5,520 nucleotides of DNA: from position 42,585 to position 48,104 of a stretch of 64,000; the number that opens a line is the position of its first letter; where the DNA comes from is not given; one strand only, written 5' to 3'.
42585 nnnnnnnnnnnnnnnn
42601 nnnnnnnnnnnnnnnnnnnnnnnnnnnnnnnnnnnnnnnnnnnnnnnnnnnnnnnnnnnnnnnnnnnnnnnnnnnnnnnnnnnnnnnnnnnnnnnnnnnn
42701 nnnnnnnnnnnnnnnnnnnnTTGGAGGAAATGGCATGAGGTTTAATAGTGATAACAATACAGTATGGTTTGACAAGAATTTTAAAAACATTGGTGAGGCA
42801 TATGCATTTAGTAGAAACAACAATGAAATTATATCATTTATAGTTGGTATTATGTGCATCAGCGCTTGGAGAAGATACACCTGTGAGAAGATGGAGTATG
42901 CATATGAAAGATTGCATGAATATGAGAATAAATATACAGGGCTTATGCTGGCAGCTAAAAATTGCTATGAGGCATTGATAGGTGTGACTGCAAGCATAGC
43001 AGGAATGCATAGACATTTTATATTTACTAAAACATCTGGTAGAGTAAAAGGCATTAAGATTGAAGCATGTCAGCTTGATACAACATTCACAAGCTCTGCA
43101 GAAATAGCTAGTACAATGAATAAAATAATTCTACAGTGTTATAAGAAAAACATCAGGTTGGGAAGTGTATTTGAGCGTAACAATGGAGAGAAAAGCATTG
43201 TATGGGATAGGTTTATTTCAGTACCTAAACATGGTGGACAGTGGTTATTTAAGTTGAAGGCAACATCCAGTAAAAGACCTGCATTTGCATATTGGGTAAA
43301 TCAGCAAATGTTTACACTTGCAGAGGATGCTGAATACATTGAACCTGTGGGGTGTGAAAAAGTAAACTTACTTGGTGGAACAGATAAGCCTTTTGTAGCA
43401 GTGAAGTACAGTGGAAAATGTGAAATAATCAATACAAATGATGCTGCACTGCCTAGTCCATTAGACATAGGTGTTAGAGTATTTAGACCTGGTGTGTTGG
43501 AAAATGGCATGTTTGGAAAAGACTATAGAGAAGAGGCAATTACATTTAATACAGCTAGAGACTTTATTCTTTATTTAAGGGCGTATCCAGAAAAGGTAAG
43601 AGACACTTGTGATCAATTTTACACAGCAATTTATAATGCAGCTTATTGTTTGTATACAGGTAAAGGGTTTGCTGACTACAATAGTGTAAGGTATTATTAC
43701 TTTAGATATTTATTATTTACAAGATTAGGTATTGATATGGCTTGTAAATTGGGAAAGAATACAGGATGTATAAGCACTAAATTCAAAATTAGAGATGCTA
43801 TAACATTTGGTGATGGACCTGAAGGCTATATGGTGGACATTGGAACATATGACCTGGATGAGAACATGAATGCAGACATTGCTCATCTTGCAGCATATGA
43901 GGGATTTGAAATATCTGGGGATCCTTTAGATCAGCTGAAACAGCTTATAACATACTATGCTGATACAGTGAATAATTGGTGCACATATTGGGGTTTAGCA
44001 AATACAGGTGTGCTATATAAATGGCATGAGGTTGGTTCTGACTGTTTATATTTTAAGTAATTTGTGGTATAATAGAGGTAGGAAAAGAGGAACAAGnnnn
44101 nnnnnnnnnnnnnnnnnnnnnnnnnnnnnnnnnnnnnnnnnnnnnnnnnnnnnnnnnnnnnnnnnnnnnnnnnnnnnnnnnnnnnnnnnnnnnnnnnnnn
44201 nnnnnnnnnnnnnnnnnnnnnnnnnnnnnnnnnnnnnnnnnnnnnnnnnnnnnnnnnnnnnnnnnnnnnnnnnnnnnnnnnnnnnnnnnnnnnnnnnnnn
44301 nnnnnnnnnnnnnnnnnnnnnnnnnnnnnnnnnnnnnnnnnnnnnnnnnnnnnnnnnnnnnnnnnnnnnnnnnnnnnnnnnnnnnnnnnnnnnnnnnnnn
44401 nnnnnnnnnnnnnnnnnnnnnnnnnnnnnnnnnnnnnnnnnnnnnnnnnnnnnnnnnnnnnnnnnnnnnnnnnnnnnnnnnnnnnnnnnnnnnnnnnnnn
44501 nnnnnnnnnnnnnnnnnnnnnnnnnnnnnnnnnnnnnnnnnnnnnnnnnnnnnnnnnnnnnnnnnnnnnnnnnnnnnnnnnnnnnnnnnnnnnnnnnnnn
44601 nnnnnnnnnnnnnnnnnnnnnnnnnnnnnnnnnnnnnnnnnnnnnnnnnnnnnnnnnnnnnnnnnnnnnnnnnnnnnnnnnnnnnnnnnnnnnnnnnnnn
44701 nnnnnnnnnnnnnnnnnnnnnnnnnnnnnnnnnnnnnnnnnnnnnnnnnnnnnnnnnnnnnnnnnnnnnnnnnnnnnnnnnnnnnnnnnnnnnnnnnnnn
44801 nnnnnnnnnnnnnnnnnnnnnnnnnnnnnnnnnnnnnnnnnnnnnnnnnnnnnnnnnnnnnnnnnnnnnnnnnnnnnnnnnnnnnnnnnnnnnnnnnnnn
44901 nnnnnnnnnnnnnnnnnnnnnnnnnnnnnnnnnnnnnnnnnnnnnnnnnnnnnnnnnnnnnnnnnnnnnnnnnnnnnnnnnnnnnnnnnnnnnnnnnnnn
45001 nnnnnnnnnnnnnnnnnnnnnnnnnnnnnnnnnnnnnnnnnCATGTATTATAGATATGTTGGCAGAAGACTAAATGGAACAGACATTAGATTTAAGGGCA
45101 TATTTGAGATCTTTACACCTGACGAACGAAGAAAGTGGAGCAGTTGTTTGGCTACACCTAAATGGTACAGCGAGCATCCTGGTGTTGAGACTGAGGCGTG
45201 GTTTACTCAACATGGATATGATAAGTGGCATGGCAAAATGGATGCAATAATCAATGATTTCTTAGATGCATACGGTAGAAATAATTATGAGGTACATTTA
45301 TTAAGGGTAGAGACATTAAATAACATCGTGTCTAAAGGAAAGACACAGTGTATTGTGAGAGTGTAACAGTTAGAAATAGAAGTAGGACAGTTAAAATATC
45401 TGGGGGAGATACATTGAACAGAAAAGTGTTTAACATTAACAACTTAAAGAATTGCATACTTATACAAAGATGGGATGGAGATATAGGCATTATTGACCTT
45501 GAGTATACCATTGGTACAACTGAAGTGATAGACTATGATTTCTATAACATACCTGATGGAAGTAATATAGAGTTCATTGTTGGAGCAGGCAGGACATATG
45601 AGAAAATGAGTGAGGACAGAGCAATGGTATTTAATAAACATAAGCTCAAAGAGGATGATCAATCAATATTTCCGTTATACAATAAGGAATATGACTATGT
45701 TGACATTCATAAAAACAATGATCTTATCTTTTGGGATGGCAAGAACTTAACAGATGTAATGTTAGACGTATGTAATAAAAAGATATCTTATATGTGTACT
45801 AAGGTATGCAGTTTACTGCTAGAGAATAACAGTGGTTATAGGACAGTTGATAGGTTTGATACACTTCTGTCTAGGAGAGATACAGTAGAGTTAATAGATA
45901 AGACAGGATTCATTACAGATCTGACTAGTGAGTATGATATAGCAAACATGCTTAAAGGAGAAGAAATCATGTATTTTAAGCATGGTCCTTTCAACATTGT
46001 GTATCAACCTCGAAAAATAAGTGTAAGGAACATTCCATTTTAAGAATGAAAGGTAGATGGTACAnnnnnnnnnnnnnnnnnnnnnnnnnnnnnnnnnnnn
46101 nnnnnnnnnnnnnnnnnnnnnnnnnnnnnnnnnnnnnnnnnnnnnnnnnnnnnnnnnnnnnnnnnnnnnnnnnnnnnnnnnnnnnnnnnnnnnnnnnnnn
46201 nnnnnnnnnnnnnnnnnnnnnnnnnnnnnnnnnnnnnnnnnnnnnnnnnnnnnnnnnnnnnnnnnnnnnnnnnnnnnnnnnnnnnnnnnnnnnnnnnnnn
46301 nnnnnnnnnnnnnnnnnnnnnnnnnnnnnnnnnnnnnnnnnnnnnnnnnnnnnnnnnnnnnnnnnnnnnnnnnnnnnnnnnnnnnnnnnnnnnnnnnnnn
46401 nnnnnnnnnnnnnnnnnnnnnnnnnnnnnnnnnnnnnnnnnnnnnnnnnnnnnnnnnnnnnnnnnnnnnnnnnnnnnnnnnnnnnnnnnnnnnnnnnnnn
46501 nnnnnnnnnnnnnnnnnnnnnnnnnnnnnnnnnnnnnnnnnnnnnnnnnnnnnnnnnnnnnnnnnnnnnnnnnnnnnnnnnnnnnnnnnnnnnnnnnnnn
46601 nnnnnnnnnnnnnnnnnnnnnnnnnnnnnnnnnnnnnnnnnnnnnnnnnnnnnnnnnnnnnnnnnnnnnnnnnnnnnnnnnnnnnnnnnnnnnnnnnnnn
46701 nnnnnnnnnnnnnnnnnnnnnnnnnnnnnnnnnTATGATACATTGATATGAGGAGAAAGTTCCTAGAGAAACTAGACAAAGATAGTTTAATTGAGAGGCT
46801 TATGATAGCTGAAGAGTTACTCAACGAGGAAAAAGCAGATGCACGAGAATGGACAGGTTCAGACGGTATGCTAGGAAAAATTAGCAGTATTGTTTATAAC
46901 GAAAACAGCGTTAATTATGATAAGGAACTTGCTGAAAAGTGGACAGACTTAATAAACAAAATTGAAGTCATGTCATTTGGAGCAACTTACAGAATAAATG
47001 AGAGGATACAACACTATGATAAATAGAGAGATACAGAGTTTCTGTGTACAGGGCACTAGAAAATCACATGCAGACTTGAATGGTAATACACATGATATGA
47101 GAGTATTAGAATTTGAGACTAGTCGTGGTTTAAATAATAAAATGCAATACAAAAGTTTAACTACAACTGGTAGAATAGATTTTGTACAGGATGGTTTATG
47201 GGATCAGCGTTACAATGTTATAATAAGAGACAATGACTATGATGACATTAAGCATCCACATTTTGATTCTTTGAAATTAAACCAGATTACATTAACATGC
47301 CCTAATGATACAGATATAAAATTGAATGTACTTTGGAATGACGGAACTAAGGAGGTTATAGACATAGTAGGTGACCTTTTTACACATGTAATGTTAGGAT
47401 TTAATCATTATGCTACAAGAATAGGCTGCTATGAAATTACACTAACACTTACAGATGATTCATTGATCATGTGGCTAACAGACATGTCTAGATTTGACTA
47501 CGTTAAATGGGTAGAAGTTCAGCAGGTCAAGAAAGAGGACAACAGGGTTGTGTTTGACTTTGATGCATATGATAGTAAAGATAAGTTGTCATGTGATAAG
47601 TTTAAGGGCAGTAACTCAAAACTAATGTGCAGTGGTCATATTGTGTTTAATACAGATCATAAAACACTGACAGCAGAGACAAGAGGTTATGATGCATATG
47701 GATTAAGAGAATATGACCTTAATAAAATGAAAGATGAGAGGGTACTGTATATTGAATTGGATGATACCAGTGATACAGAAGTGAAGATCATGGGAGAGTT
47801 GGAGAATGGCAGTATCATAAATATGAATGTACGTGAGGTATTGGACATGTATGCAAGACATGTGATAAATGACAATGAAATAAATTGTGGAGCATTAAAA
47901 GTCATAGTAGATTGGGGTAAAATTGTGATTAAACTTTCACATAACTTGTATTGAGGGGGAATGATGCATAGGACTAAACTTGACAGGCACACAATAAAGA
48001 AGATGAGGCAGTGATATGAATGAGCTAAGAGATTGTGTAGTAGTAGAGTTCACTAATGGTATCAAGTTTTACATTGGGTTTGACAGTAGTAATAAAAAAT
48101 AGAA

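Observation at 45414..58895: Hot-spot of tandem paralog families with decaying copies (families D, E, F, G)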

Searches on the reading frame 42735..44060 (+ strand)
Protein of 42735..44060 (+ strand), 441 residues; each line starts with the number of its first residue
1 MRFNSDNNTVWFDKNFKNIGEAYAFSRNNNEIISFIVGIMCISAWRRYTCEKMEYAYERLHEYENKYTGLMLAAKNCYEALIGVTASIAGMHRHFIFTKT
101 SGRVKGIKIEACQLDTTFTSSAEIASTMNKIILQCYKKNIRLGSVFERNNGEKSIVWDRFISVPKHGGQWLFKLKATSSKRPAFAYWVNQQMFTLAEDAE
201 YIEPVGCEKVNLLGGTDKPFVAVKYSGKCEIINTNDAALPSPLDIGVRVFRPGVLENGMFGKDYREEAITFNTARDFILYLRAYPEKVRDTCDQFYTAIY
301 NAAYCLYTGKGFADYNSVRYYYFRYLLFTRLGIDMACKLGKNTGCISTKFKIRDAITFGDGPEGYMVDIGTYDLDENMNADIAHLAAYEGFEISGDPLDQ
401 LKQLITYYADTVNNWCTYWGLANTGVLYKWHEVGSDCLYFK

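Call 8: search_protein_families(library=pfam, proteins=[window:42735-44060:+], max_evalue=0.01)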
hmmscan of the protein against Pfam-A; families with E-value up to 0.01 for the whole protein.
window:42735-44060:+ (441 aa): 0 families

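Call 90: search_solved_structures(query=window:42735-44057:+, max_evalue=1)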
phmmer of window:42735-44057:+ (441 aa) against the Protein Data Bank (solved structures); distinct sequences matched with E-value up to 1: 1.
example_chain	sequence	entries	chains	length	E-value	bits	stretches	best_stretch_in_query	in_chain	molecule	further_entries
7kzm_H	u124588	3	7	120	0.62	12.3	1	53-100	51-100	Dynein 11 kDa light chain, flagellar outer arm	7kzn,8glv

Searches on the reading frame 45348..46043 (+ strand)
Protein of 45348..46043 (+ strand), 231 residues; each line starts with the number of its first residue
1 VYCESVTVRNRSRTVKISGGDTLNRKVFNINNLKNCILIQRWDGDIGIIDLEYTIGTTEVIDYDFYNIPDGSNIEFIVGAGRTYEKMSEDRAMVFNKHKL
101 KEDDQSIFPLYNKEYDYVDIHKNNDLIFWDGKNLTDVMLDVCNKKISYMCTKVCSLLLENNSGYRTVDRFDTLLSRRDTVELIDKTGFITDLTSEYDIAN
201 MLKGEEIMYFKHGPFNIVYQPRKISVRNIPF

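Call 6: search_protein_families(library=pfam, proteins=[window:45348-46043:+], max_evalue=0.1)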
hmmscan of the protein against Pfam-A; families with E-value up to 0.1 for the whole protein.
window:45348-46043:+ (231 aa): 0 families

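Call 7: search_protein_families(library=phrogs, proteins=[window:45348-46043:+], max_evalue=0.01)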
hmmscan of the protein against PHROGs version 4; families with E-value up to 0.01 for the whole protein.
window:45348-46043:+ (231 aa): 0 families

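Call 59: search_protein_families(library=padloc, proteins=[window:45414-46043:+], max_evalue=0.01)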
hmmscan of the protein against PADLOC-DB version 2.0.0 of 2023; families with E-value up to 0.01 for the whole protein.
window:45414-46043:+ (209 aa): 0 families

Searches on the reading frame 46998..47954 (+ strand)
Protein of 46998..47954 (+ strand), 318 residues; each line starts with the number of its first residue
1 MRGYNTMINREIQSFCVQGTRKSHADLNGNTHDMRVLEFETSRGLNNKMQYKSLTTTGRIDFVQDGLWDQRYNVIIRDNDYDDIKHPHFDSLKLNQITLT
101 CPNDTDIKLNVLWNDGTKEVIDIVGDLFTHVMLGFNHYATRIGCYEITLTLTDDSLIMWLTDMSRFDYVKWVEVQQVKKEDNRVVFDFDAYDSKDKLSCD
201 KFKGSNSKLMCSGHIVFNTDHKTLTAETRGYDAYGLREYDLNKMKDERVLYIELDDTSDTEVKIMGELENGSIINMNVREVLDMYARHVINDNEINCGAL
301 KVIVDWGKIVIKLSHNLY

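Call 6: search_protein_families(library=pfam, proteins=[window:46998-47954:+], max_evalue=0.1)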
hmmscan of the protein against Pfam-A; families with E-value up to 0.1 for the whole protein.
window:46998-47954:+ (318 aa): 1 family
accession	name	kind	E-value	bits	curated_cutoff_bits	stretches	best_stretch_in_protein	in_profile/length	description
PF23581.1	DUF7135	-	0.026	14.7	27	1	46-96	104-151/166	Domain of unknown function (DUF7135)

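Call 7: search_protein_families(library=phrogs, proteins=[window:46998-47954:+], max_evalue=0.01)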
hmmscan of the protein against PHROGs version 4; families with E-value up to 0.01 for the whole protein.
window:46998-47954:+ (318 aa): 0 families

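Call 59: search_protein_families(library=padloc, proteins=[window:46998-47954:+], max_evalue=0.01)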
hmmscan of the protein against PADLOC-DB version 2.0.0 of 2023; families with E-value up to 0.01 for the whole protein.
window:46998-47954:+ (318 aa): 0 families
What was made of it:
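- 46998..47954 (+): H, 318 aa, single-copy orphan gene inside the array. No family hit (calls 6, 7, 59).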
